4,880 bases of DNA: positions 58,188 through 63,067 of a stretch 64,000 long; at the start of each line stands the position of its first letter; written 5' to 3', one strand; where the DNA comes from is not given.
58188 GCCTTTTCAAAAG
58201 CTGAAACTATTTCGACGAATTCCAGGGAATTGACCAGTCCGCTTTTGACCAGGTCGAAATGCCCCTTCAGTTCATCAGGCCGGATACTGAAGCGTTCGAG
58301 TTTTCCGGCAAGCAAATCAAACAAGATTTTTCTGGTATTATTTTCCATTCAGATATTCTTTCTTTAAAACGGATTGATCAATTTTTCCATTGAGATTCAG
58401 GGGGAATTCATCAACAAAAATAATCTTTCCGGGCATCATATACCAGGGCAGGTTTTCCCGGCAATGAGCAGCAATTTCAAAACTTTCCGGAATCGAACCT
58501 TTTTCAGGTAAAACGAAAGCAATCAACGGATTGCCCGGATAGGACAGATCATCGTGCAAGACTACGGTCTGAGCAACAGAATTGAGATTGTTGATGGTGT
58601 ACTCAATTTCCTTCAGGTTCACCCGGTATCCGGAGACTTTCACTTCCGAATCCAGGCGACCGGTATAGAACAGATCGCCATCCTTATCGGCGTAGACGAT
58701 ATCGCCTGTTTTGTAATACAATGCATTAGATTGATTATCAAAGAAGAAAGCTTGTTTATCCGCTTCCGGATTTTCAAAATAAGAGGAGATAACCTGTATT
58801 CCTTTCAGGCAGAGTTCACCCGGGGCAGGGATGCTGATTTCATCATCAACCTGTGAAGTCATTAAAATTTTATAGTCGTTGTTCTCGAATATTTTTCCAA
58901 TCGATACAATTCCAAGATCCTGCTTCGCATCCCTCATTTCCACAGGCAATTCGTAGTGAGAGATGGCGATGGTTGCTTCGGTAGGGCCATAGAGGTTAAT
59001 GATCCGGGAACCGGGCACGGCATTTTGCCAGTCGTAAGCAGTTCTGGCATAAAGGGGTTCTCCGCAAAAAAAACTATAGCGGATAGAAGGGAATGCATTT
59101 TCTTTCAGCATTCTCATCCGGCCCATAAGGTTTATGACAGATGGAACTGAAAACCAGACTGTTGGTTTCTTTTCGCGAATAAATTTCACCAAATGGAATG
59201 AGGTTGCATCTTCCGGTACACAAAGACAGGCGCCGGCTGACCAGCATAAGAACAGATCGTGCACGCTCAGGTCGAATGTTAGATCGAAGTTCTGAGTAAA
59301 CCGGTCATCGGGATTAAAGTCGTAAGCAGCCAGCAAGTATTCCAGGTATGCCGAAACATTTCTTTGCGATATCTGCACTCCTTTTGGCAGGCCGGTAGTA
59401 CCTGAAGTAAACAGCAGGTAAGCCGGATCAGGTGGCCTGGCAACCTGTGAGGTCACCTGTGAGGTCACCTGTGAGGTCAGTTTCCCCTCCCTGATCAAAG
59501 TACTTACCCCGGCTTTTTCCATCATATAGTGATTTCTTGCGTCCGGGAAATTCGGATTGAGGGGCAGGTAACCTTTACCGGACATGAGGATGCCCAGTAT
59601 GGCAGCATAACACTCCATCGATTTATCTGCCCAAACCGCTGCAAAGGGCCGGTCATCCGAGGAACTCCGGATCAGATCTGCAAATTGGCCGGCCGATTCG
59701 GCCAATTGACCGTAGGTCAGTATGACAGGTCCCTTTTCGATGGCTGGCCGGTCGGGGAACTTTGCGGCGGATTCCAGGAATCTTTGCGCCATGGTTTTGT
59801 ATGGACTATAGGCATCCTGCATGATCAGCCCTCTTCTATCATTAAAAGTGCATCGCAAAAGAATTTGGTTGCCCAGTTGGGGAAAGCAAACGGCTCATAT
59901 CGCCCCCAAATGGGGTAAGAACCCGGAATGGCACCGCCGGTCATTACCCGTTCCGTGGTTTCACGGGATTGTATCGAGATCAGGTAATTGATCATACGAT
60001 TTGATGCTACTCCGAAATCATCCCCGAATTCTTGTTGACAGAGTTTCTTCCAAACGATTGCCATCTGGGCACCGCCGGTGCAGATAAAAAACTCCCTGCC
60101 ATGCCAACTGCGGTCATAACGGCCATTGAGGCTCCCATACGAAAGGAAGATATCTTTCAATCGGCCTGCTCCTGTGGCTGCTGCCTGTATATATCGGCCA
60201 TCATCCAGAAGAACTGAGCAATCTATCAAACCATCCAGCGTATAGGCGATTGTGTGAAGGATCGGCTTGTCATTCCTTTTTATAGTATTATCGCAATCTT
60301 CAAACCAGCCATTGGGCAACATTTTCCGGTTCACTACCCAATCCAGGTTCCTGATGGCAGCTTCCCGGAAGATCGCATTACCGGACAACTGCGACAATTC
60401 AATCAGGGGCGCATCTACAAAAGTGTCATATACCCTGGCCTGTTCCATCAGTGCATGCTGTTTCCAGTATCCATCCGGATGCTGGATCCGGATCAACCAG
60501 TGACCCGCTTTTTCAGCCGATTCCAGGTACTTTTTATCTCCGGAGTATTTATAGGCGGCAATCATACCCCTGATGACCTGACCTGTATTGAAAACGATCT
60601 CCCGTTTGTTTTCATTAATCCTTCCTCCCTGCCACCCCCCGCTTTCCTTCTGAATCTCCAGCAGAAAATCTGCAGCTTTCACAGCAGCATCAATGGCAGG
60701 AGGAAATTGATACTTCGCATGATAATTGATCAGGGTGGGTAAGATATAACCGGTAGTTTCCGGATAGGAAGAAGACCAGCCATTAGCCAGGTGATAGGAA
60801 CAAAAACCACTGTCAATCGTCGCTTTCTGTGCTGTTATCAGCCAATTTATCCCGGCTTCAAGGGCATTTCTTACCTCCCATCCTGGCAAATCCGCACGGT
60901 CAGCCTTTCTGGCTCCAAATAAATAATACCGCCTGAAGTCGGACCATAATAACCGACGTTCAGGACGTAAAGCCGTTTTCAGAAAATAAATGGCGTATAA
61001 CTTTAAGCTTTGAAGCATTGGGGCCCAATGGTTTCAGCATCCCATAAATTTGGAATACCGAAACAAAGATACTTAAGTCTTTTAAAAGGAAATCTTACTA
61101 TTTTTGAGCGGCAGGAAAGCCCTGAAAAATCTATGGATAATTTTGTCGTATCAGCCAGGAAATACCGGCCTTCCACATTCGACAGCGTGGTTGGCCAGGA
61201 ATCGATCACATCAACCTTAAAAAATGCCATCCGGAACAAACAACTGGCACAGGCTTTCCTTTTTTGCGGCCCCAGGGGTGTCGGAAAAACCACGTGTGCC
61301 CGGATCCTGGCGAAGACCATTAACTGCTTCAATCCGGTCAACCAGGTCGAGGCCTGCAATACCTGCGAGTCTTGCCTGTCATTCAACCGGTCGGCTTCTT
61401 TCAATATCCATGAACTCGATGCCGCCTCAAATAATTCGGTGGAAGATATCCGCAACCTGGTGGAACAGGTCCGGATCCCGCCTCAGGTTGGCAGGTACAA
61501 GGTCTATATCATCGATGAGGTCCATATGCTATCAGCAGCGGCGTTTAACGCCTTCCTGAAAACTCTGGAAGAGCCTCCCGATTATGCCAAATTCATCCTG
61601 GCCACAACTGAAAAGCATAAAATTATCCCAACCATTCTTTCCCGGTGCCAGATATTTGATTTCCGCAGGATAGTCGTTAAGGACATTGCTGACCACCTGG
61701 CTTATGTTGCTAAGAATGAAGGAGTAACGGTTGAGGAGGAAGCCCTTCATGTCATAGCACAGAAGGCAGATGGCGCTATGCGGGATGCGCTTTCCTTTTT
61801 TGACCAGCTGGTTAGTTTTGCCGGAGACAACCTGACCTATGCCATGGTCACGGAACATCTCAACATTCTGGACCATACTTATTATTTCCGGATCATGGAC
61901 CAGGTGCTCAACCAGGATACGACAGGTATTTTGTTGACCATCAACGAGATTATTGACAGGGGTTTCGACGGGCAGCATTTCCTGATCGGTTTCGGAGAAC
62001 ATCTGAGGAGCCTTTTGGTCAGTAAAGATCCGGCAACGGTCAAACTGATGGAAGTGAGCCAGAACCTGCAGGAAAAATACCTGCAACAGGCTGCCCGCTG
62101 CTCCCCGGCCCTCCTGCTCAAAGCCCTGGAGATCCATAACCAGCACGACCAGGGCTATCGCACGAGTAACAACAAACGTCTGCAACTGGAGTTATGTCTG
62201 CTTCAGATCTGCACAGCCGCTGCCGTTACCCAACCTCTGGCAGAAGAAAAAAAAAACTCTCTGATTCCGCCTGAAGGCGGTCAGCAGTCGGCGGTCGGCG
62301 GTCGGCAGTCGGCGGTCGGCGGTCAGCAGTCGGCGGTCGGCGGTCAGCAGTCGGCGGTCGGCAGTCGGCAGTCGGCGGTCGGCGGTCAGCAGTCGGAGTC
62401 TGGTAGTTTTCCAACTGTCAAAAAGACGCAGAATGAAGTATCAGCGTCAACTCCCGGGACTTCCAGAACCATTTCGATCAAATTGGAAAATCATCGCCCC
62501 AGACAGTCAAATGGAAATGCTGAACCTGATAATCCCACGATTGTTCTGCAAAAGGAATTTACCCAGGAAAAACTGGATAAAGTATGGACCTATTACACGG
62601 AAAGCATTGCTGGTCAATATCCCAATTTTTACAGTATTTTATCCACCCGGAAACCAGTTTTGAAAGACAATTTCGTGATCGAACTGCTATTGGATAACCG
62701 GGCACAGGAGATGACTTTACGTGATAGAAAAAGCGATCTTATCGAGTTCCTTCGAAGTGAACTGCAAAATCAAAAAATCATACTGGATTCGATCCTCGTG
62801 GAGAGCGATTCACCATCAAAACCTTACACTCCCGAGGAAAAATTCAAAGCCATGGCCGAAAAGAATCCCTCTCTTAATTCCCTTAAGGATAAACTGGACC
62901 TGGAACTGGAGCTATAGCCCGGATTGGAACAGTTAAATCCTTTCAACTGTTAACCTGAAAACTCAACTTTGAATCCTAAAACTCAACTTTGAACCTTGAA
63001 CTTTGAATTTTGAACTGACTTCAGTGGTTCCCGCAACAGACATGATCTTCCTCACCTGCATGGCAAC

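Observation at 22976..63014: Window-wide pattern: at least five independent heptanucleotide tandem arrays with different unit sequences (STRR-like repeat class)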

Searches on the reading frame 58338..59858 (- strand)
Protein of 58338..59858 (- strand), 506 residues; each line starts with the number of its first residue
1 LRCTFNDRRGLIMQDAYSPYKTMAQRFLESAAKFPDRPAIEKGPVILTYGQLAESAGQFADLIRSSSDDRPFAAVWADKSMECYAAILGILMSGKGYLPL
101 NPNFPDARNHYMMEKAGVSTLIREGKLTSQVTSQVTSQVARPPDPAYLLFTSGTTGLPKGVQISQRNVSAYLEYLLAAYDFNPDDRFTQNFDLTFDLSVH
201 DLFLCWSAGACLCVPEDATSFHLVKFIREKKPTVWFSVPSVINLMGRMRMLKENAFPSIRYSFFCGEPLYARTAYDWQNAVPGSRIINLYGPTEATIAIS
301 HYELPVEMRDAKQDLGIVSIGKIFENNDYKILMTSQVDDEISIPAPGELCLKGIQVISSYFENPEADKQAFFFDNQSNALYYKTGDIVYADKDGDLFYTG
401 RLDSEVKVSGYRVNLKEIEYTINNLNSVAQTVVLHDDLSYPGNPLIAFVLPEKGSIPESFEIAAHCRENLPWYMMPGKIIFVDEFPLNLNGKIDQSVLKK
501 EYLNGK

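Call 49: search_protein_families(library=pfam, proteins=[window:58338-59858:-])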
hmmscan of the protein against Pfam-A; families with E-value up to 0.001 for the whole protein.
window:58338-59858:- (506 aa): 2 families
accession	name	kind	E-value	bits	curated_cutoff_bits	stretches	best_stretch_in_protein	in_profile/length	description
PF00501.34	AMP-binding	-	1.1e-62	212.5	29.9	1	29-361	3-384/384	AMP-binding enzyme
PF13193.12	AMP-binding_C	-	5.7e-09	37.2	24.5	1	417-492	1-76/76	AMP-binding enzyme C-terminal domain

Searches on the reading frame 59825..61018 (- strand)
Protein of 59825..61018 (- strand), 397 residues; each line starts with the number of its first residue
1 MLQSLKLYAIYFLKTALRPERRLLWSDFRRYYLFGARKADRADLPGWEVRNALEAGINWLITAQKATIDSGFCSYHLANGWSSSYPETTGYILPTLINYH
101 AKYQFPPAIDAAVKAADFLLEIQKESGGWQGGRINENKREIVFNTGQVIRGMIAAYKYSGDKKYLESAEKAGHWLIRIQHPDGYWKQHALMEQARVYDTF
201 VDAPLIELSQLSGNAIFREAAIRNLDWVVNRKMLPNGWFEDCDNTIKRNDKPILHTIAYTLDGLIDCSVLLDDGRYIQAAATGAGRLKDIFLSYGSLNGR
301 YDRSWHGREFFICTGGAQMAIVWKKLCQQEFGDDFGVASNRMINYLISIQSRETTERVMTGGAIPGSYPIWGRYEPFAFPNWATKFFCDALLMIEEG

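Call 9: search_protein_families(library=pfam, proteins=[window:59825-61018:-])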
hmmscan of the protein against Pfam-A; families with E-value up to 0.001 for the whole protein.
window:59825-61018:- (397 aa): 3 families
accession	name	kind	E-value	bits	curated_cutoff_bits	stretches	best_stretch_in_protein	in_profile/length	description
PF09492.16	Pec_lyase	-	2.9e-07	30.5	22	0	152-208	48-105/292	Pectic acid lyase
PF13243.12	SQHop_cyclase_C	-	1.1e-06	28.3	26.1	1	96-189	145-230/319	Squalene-hopene cyclase C-terminal domain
PF07944.18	Beta-AFase-like_GH127_cat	-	0.00087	18.8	24.9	0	91-175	129-207/376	Beta-L-arabinofuranosidase, GH127 catalytic domain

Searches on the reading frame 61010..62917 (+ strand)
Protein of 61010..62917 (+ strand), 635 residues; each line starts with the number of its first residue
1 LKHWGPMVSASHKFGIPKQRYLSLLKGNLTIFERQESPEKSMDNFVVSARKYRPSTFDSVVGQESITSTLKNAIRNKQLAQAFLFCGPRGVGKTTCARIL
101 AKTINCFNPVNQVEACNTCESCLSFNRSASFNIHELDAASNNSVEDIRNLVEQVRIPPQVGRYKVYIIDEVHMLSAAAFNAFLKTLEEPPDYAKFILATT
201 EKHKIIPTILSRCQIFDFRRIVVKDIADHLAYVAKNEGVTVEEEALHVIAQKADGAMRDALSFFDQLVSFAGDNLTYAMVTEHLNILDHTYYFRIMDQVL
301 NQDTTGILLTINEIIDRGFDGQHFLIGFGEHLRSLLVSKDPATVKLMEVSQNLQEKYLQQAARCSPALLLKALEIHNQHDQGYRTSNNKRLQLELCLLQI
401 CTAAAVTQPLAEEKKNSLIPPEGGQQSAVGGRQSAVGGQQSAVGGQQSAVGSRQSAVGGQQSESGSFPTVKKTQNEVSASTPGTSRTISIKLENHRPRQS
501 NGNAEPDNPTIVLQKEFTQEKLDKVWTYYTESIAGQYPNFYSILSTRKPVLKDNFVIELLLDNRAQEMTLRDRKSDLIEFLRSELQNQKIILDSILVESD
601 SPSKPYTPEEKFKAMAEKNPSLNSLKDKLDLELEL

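Call 9: search_protein_families(library=pfam, proteins=[window:61010-62917:+])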
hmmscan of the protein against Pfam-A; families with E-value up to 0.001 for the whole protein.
window:61010-62917:+ (635 aa): 12 families
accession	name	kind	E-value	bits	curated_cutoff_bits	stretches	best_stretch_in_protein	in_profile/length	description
PF13177.12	DNA_pol3_delta2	-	5e-43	147.3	27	1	62-220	1-159/161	DNA polymerase III, delta subunit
PF22608.2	DNAX_ATPase_lid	-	5.5e-15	55.3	27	1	226-272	2-48/49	DNA polymerase III clamp loader subunit, ATPase lid domain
PF00004.35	AAA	-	5.9e-12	46.6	21.2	1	84-215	2-125/131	ATPase family associated with various cellular activities (AAA)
PF12169.13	DNA_pol3_gamma3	-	1.5e-07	31.7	24.4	1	278-411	4-138/143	DNA polymerase III subunits gamma and tau domain III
PF13401.12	AAA_22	-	2.7e-07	31.4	27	1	80-200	5-123/130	AAA domain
PF05496.18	RuvB_N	-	1.4e-06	28.6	27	1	53-105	2-58/159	Holliday junction DNA helicase RuvB P-loop domain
PF21960.2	RCF1-5-like_lid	-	1.2e-05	25.5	27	1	230-261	3-35/43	RCF1/5-like, AAA+ ATPase lid domain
PF03215.21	Rad17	-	6.2e-05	23.5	23.8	1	50-171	11-141/186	Rad17 P-loop domain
PF13173.12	AAA_14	-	8.1e-05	23.1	27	1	82-200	4-98/129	AAA domain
PF07728.20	AAA_5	-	0.00015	22.2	22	1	83-188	2-92/139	AAA domain (dynein-related subfamily)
PF13604.12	AAA_30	-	0.00027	21.2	27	0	82-188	20-114/191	AAA domain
PF06068.19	TIP49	-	0.00096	18.8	23.8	0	58-115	24-85/347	TIP49 P-loop domain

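Call 30: find_homologous_proteins(query=window:61010-62917:+, max_evalue=1e-40)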
Query window:61010-62917:+ (635 aa): 8000 proteins with E <= 1e-40 among 8000 candidates; the best 120 are listed.
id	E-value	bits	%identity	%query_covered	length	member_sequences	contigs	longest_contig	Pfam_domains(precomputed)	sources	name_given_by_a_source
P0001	0.0e+0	1403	100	99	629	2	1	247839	PF12169.14,PF00004.36,PF13401.13,PF22608.3,PF21960.3,PF05496.19,PF13177.13,PF28557.1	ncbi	-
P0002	0.0e+0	1076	82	94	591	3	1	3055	PF12169.14,PF00004.36,PF13401.13,PF22608.3,PF05496.19,PF13177.13,PF03215.22,PF28557.1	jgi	jgi:DNA polymerase-3 subunit gamma/tau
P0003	0.0e+0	1059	80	94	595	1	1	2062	PF12169.14,PF00004.36,PF13401.13,PF22608.3,PF05496.19,PF13177.13,PF28557.1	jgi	jgi:DNA polymerase-3 subunit gamma/tau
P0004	0.0e+0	1027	80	94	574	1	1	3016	PF12169.14,PF00004.36,PF13401.13,PF22608.3,PF21960.3,PF05496.19,PF13177.13,PF28557.1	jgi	jgi:DNA polymerase-3 subunit gamma/tau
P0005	4.9e-298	1008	79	94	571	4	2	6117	PF12169.14,PF00004.36,PF13401.13,PF22608.3,PF05496.19,PF13177.13,PF03215.22,PF28557.1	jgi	jgi:DNA polymerase-3 subunit gamma/tau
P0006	1.1e-294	997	78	94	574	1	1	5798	PF12169.14,PF00004.36,PF13401.13,PF22608.3,PF05496.19,PF13177.13,PF28557.1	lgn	-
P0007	1.8e-294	996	77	94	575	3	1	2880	PF12169.14,PF00004.36,PF13401.13,PF22608.3,PF21960.3,PF05496.19,PF13177.13,PF28557.1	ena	-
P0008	5.3e-288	975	73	92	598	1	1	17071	PF12169.14,PF00004.36,PF13401.13,PF22608.3,PF05496.19,PF13177.13,PF28557.1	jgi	jgi:DNA polymerase-3 subunit gamma/tau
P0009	1.7e-285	967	74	94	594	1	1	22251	PF12169.14,PF00004.36,PF13401.13,PF22608.3,PF05496.19,PF13177.13,PF28557.1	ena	-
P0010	5.5e-285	965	74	94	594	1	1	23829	PF12169.14,PF00004.36,PF13401.13,PF22608.3,PF05496.19,PF13177.13,PF28557.1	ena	-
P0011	6.8e-282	955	72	94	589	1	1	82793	PF12169.14,PF00004.36,PF13401.13,PF22608.3,PF05496.19,PF13177.13,PF28557.1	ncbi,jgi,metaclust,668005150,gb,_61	metaclust:\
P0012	6.1e-275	932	71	94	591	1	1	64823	PF12169.14,PF00004.36,PF13401.13,PF22608.3,PF21960.3,PF05496.19,PF13177.13,PF28557.1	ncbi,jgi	-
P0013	6.4e-274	928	74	94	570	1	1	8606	PF12169.14,PF00004.36,PF13401.13,PF22608.3,PF21960.3,PF05496.19,PF13177.13,PF03215.22,PF28557.1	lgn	-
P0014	1.5e-273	927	72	92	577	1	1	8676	PF12169.14,PF00004.36,PF13401.13,PF22608.3,PF05496.19,PF13177.13,PF28557.1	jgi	jgi:DNA polymerase III subunit gamma/tau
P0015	6.0e-273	925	72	94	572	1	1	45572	PF12169.14,PF00004.36,PF13401.13,PF22608.3,PF05496.19,PF13177.13,PF28557.1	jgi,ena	-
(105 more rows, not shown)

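Call 61: find_encoding_contigs(protein=P0001, flank=10000, max_places=4)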
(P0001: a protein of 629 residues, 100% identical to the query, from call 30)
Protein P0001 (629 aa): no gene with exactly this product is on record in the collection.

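Call 66: find_encoding_contigs(protein=P0012, flank=10000, max_places=3)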
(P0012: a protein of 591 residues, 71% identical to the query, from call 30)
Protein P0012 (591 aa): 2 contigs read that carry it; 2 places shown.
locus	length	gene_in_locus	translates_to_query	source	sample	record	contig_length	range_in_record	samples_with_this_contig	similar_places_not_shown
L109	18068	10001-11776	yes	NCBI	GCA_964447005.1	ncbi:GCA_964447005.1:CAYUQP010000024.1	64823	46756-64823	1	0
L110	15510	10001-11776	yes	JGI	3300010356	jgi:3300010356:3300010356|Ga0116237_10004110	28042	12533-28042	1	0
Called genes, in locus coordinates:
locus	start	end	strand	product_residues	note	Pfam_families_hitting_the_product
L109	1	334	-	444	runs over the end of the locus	PF12704:MacB_PCD, PF02687:FtsX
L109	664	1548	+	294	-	-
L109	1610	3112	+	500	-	PF18962:Por_Secre_tail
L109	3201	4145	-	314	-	-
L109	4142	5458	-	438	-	PF23019:DUF7033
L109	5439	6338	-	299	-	PF02522:Antibiotic_NAT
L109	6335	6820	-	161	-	PF00583:Acetyltransf_1, PF13420:Acetyltransf_4 (weak), PF13508:Acetyltransf_7, PF13673:Acetyltransf_10, PF08445:FR47 (weak)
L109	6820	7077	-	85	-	-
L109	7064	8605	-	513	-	PF00501:AMP-binding, PF13193:AMP-binding_C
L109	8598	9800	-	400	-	PF09492:Pec_lyase (faint), PF13243:SQHop_cyclase_C (faint), PF06662:C5-epim_C (faint), PF07944:Beta-AFase-like_GH127_cat, PF25840:Ulvan_lyase_N (faint), PF07470:Glyco_hydro_88 (weak)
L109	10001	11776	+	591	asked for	PF05496:RuvB_N (faint), PF13177:DNA_pol3_delta2, PF13401:AAA_22 (weak), PF00004:AAA, PF22608:DNAX_ATPase_lid, PF21960:RCF1-5-like_lid (faint), PF12169:DNA_pol3_gamma3 (weak), PF28557:DUF8439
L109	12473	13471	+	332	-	-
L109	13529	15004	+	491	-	PF18962:Por_Secre_tail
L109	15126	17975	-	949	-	PF00675:Peptidase_M16, PF05193:Peptidase_M16_C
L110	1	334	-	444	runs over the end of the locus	PF12704:MacB_PCD, PF02687:FtsX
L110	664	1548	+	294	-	-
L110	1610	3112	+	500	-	PF18962:Por_Secre_tail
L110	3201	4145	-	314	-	-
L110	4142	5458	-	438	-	PF23019:DUF7033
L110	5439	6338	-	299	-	PF02522:Antibiotic_NAT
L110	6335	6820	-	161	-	PF00583:Acetyltransf_1, PF13420:Acetyltransf_4 (weak), PF13508:Acetyltransf_7, PF13673:Acetyltransf_10, PF08445:FR47 (weak)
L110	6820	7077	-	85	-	-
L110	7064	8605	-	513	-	PF00501:AMP-binding, PF13193:AMP-binding_C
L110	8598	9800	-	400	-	PF09492:Pec_lyase (faint), PF13243:SQHop_cyclase_C (faint), PF06662:C5-epim_C (faint), PF07944:Beta-AFase-like_GH127_cat, PF25840:Ulvan_lyase_N (faint), PF07470:Glyco_hydro_88 (weak)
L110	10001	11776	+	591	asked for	PF05496:RuvB_N (faint), PF13177:DNA_pol3_delta2, PF13401:AAA_22 (weak), PF00004:AAA, PF22608:DNAX_ATPase_lid, PF21960:RCF1-5-like_lid (faint), PF12169:DNA_pol3_gamma3 (weak), PF28557:DUF8439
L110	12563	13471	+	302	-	-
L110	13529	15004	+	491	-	PF18962:Por_Secre_tail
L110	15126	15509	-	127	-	?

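Call 67: find_encoding_contigs(protein=P0008, flank=10000, max_places=3)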
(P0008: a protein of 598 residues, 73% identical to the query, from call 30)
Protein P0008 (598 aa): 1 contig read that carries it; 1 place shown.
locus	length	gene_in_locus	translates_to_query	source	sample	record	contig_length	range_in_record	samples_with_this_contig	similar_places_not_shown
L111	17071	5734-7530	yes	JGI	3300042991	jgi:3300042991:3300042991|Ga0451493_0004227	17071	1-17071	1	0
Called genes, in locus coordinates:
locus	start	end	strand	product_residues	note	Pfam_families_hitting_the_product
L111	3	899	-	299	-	?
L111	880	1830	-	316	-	PF02522:Antibiotic_NAT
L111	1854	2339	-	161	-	PF00583:Acetyltransf_1, PF08445:FR47 (faint), PF13508:Acetyltransf_7, PF13673:Acetyltransf_10 (weak)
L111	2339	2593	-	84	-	-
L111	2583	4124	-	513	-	PF00501:AMP-binding, PF13193:AMP-binding_C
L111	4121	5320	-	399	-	PF07470:Glyco_hydro_88 (faint), PF07944:Beta-AFase-like_GH127_cat (faint), PF13243:SQHop_cyclase_C (faint), PF06662:C5-epim_C (faint), PF25840:Ulvan_lyase_N (faint)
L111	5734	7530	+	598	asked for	PF05496:RuvB_N (faint), PF13177:DNA_pol3_delta2, PF13401:AAA_22 (weak), PF00004:AAA, PF22608:DNAX_ATPase_lid, PF12169:DNA_pol3_gamma3, PF28557:DUF8439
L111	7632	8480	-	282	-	PF01135:PCMT, PF06325:PrmA (weak), PF01209:Ubie_methyltran, PF13489:Methyltransf_23 (weak), PF08241:Methyltransf_11, PF08242:Methyltransf_12, PF13649:Methyltransf_25, PF13847:Methyltransf_31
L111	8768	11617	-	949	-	PF00675:Peptidase_M16, PF05193:Peptidase_M16_C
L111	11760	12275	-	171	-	-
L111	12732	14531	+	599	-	PF00580:UvrD-helicase, PF01443:Viral_helicase1 (faint), PF13245:AAA_19 (weak), PF13361:UvrD_C, PF13538:UvrD_C_2 (faint)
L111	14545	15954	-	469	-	PF26696:PTL_trimer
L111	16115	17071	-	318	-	?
